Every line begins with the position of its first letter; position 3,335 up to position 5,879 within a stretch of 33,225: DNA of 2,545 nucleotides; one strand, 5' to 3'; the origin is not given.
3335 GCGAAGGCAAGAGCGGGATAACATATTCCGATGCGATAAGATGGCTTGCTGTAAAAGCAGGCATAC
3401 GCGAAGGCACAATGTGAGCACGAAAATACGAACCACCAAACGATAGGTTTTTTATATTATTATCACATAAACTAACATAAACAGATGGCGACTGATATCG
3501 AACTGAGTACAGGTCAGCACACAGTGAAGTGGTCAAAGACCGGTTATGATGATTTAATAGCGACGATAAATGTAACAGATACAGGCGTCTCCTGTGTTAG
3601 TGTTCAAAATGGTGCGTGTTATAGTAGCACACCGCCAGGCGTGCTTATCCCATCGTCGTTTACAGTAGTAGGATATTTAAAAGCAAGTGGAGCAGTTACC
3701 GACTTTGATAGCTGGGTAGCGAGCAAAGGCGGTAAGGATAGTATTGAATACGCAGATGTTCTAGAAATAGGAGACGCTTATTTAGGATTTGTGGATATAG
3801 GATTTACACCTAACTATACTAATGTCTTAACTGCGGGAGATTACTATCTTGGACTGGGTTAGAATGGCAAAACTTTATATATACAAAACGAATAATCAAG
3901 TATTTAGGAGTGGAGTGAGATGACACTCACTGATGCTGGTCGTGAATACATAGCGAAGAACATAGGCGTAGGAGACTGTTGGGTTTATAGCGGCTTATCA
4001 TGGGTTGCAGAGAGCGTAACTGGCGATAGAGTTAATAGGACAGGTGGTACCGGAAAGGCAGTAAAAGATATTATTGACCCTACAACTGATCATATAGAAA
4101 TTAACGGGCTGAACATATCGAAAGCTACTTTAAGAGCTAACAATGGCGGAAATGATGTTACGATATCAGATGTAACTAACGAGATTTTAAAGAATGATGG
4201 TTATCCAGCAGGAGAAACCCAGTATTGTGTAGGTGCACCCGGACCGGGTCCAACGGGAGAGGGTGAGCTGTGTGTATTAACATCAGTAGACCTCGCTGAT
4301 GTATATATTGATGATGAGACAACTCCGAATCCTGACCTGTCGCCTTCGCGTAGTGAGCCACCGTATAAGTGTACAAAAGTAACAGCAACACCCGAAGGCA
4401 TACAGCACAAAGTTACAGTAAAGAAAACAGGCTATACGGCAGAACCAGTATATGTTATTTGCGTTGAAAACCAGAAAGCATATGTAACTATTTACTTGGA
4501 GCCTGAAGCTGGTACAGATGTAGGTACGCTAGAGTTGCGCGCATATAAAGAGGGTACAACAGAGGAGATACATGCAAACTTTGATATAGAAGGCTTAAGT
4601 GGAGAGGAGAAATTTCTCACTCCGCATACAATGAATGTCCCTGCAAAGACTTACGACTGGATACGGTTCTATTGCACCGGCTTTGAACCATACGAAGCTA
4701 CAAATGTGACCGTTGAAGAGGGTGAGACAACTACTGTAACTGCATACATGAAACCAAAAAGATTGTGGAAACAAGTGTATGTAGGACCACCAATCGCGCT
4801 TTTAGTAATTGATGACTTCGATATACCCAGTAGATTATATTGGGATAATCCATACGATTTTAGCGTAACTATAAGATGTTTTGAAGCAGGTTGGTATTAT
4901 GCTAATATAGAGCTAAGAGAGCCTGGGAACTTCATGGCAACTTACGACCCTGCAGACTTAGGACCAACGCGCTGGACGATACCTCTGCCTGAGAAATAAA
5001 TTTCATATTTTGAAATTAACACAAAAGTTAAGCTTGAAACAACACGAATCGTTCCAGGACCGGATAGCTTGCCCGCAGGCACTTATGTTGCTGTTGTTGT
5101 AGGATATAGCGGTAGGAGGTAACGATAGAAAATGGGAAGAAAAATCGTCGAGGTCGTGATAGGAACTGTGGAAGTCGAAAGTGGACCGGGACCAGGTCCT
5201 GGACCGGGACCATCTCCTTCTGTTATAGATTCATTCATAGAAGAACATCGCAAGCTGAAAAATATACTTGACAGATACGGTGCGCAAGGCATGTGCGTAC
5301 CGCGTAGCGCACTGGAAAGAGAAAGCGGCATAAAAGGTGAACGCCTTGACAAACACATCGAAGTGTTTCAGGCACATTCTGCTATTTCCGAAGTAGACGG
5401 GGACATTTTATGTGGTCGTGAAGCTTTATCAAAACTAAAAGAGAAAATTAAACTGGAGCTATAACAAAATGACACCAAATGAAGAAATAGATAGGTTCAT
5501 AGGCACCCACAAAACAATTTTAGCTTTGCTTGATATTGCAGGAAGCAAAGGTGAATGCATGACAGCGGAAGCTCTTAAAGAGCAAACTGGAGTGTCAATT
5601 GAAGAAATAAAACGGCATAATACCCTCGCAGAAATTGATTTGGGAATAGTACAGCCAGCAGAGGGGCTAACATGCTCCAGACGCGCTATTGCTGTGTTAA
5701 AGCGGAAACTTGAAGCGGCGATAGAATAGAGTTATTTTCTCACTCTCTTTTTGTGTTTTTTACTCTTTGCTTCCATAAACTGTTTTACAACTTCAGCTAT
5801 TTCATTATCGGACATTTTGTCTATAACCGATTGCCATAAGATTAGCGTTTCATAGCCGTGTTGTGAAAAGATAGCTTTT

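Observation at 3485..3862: A small protein begins with the part of the module that other proteins lack (candidate complement of the split domain)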

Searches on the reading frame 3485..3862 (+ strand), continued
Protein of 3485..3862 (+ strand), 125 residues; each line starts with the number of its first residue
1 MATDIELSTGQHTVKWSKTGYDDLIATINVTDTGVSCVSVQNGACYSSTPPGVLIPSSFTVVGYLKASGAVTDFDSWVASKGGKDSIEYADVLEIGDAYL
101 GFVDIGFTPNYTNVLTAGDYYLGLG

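Call 91: find_encoding_contigs(protein=P0048, flank=10000, max_places=1)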
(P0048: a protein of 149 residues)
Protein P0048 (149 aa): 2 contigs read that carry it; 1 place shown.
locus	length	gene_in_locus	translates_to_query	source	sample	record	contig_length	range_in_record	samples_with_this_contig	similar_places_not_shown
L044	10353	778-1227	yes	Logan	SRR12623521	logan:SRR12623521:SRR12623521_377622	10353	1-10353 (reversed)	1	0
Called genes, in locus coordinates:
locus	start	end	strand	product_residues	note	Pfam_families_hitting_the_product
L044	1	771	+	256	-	?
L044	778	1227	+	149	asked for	-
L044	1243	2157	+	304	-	PF08308:PEGA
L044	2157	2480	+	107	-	-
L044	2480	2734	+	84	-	-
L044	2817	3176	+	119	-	-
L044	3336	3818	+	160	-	-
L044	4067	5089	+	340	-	-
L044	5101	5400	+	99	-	-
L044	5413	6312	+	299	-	-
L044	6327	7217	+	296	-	-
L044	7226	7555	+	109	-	-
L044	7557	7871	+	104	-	-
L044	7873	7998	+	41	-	-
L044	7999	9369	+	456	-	PF14870:PSII_BNR (faint)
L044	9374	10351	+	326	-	?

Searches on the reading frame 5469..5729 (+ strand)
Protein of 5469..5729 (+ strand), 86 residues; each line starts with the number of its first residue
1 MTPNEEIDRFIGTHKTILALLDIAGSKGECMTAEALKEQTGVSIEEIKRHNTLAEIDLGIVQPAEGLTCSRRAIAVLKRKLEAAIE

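Call 9: search_protein_families(library=pfam, proteins=[window:5469-5729:+], max_evalue=0.1)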
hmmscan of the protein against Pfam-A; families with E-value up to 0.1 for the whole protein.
window:5469-5729:+ (86 aa): 2 families
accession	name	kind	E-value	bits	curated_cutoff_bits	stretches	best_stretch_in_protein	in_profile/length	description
PF12840.13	HTH_20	-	0.054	13.9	27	0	17-50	9-38/51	Helix-turn-helix domain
PF05584.17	Sulfolobus_pRN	-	0.057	13.9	20.8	1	26-47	15-35/72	Sulfolobus plasmid regulatory protein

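Call 10: search_protein_families(library=phrogs, proteins=[window:5469-5729:+], max_evalue=0.01)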
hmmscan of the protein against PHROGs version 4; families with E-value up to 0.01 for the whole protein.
window:5469-5729:+ (86 aa): 0 families
